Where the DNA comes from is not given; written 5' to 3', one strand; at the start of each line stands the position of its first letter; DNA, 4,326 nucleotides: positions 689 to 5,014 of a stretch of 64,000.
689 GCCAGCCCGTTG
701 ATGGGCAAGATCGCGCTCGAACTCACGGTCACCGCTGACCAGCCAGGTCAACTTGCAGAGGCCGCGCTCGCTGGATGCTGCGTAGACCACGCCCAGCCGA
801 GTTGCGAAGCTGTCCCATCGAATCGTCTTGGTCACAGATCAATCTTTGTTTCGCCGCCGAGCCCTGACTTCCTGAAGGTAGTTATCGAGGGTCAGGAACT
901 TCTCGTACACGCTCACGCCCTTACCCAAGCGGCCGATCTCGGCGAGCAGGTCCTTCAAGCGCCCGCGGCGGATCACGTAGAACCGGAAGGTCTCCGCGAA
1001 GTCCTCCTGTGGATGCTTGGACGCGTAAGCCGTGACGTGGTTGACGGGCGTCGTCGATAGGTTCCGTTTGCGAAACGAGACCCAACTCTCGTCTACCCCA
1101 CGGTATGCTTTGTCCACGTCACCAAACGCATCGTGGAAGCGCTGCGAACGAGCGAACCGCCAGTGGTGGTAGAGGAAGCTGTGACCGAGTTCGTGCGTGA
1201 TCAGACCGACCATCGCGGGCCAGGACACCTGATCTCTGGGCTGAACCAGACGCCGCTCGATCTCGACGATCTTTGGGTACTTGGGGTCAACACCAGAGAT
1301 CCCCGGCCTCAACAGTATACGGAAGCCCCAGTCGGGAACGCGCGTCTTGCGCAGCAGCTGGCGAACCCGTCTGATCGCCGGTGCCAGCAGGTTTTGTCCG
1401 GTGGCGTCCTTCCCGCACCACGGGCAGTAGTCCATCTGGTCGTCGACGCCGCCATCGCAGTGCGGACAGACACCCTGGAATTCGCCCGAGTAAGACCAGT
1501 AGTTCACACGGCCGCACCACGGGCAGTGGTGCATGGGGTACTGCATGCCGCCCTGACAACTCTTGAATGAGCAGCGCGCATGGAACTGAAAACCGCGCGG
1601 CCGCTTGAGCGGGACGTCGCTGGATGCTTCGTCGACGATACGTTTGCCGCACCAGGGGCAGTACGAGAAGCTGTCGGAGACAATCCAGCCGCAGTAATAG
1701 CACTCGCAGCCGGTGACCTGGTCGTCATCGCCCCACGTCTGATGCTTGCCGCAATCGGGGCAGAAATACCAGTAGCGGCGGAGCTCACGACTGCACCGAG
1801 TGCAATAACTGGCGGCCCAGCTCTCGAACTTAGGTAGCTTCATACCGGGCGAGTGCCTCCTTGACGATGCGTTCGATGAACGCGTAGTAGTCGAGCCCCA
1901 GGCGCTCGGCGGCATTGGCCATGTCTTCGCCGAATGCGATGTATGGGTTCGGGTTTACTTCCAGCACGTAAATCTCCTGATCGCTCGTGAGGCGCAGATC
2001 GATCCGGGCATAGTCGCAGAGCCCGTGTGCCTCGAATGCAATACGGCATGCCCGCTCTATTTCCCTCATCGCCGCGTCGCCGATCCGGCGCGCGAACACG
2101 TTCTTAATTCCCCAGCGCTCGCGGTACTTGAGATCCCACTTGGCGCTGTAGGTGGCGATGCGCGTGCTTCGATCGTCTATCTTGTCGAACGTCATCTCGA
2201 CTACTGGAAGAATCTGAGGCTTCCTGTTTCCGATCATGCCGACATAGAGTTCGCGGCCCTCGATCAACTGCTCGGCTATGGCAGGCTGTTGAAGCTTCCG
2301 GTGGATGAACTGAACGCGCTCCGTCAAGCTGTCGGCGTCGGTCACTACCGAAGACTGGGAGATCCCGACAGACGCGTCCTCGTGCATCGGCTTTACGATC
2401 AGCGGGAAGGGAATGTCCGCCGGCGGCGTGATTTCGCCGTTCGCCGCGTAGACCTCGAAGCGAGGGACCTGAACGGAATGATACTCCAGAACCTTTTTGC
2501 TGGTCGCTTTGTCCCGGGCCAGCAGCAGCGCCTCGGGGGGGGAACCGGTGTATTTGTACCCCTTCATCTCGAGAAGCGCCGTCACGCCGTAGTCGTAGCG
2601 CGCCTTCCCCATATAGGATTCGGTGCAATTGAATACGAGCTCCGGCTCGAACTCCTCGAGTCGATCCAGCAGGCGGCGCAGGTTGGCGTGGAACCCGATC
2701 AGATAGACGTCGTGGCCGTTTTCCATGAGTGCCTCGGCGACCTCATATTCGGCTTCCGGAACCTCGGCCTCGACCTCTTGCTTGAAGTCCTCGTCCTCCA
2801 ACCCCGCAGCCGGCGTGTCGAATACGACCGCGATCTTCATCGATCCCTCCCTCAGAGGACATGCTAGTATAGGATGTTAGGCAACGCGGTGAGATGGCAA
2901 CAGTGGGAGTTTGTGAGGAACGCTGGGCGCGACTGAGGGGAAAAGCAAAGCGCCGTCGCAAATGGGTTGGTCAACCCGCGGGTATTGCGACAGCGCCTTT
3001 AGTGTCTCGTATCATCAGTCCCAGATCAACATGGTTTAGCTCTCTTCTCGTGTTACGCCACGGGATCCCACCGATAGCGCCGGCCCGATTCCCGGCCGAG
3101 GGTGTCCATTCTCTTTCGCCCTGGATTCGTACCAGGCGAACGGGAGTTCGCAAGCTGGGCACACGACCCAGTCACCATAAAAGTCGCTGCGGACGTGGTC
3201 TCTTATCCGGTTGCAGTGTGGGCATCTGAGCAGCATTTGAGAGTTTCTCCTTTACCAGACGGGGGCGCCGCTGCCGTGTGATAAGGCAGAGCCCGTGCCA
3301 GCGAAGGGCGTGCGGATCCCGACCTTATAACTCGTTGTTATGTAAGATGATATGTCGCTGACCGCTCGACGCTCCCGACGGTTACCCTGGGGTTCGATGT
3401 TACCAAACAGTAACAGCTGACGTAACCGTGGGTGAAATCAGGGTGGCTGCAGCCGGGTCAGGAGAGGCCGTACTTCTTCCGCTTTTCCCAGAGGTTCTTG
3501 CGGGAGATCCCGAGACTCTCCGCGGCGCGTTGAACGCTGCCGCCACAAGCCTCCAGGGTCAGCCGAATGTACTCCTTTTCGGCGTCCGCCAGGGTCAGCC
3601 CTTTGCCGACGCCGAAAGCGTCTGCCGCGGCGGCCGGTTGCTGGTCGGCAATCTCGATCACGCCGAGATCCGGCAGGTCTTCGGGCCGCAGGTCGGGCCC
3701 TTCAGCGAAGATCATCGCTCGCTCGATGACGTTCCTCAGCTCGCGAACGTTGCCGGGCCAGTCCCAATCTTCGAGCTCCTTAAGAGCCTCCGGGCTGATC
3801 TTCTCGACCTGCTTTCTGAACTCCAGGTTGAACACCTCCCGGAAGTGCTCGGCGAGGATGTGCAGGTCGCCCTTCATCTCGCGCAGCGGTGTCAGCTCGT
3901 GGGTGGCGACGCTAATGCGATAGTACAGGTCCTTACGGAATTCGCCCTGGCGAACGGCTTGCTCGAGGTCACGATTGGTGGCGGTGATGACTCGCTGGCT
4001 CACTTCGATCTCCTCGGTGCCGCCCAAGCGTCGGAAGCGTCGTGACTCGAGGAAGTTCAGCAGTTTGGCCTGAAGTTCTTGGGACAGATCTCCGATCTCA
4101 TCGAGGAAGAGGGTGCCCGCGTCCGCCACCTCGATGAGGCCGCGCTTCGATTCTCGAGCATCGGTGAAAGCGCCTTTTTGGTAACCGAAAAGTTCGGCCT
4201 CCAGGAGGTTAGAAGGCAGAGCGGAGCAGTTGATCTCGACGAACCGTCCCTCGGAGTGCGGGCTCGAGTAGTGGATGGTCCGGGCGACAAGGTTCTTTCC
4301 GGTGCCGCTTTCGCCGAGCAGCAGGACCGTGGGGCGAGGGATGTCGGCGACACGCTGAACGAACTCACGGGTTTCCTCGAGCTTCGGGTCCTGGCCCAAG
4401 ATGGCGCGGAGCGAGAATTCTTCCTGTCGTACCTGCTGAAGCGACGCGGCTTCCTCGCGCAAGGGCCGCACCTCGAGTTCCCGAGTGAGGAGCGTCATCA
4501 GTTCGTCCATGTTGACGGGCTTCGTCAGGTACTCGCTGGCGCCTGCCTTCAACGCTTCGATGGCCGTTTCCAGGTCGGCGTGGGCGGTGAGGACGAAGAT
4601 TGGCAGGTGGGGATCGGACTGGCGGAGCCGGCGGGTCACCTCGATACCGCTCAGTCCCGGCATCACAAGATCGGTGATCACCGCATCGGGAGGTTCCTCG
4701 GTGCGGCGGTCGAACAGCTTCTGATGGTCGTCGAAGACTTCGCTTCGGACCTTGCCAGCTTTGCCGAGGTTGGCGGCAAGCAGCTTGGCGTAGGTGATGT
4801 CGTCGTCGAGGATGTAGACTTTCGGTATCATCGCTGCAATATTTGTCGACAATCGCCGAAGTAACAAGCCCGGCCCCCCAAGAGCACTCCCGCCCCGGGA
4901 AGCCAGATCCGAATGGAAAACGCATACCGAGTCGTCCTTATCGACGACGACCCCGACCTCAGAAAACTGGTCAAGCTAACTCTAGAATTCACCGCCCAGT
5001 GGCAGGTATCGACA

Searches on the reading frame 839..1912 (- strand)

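Call 56: search_protein_families(library=pfam, proteins=[window:839-1912:-], max_evalue=0.001)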
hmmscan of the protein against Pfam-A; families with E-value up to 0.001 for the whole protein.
window:839-1912:- (357 aa): 5 families
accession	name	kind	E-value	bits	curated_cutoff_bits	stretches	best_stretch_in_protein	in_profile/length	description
PF15887.11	Peptidase_Mx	-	1.6e-12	47.8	27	1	233-313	85-164/236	Putative zinc-binding metallo-peptidase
PF12773.13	DZR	-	6.9e-09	36.2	27.3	1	37-89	1-45/45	Double zinc ribbon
PF17032.10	Zn_ribbon_15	-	5.8e-07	30.7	28.9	0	69-89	53-73/73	zinc-ribbon family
PF24460.1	DUF7575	-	8.1e-06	25.5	28.5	1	148-168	5-25/28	Domain of unknown function (DUF7575)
PF18912.6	DZR_2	-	1.3e-05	25.4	27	0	125-172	6-48/56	Double zinc ribbon domain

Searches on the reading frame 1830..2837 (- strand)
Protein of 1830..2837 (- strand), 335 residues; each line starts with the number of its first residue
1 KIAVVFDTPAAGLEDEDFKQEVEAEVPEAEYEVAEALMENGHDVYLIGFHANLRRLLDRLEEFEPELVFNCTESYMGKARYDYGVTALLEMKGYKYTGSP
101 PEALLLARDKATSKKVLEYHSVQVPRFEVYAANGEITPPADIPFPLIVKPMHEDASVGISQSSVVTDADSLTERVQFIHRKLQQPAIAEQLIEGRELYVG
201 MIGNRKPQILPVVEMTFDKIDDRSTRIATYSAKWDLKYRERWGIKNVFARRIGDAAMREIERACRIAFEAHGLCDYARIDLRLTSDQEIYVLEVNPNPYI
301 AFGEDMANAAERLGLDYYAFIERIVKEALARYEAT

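Call 56: search_protein_families(library=pfam, proteins=[window:1830-2837:-], max_evalue=0.001)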
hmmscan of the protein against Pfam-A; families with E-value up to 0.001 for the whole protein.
window:1830-2837:- (335 aa): 3 families
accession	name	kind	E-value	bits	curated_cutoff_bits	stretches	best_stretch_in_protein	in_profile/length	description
PF07478.18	Dala_Dala_lig_C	-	2.7e-21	76.5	24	1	141-325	34-203/204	D-ala D-ala ligase C-terminus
PF02655.19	ATP-grasp_3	-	3.5e-08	34.1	23.2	1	107-296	1-155/160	ATP-grasp domain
PF13535.11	ATP-grasp_4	-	8.6e-06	25.9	27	1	142-241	1-112/160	ATP-grasp domain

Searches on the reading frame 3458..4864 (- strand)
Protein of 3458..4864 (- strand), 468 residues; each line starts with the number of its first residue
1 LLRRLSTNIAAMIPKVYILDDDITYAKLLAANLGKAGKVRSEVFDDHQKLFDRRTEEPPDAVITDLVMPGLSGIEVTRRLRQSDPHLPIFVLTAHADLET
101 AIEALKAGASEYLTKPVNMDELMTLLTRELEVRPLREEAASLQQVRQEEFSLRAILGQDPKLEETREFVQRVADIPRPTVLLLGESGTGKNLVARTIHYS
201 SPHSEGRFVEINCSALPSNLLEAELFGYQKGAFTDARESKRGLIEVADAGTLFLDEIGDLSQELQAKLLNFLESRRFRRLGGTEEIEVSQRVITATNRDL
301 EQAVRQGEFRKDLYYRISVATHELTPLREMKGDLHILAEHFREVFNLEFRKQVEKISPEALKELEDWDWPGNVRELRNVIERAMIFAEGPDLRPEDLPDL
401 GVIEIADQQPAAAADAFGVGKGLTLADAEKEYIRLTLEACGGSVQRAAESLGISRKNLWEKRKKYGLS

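Call 56: search_protein_families(library=pfam, proteins=[window:3458-4864:-], max_evalue=0.001)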
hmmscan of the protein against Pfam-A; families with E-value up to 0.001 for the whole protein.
window:3458-4864:- (468 aa): 9 families
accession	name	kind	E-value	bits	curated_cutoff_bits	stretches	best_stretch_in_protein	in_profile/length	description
PF00158.32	Sigma54_activat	-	3.9e-64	215.8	20.2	1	155-320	1-165/168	Sigma-54 interaction domain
PF00072.30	Response_reg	-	3.7e-26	91.9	30.2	1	16-126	1-110/111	Response regulator receiver domain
PF25601.1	AAA_lid_14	-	7.3e-23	80.7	27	1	328-399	1-72/87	AAA+ ATPase lid domain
PF14532.12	Sigma54_activ_2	-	2.4e-17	63.9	25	1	161-327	6-138/138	Sigma-54 interaction domain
PF02954.25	HTH_8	-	5.8e-14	52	22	1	424-465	1-42/42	Bacterial regulatory protein, Fis family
PF07728.20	AAA_5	-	1.8e-09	38.1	22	1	180-298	2-123/139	AAA domain (dynein-related subfamily)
PF00004.35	AAA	-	1.2e-06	29.5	21.2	1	180-311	1-125/131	ATPase family associated with various cellular activities (AAA)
PF13191.12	AAA_16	-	5.8e-06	27.3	32.6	1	156-270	3-125/167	AAA ATPase domain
PF01078.27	Mg_chelatase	-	0.00011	22.2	20.3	0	238-277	96-135/207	Magnesium chelatase, subunit ChlI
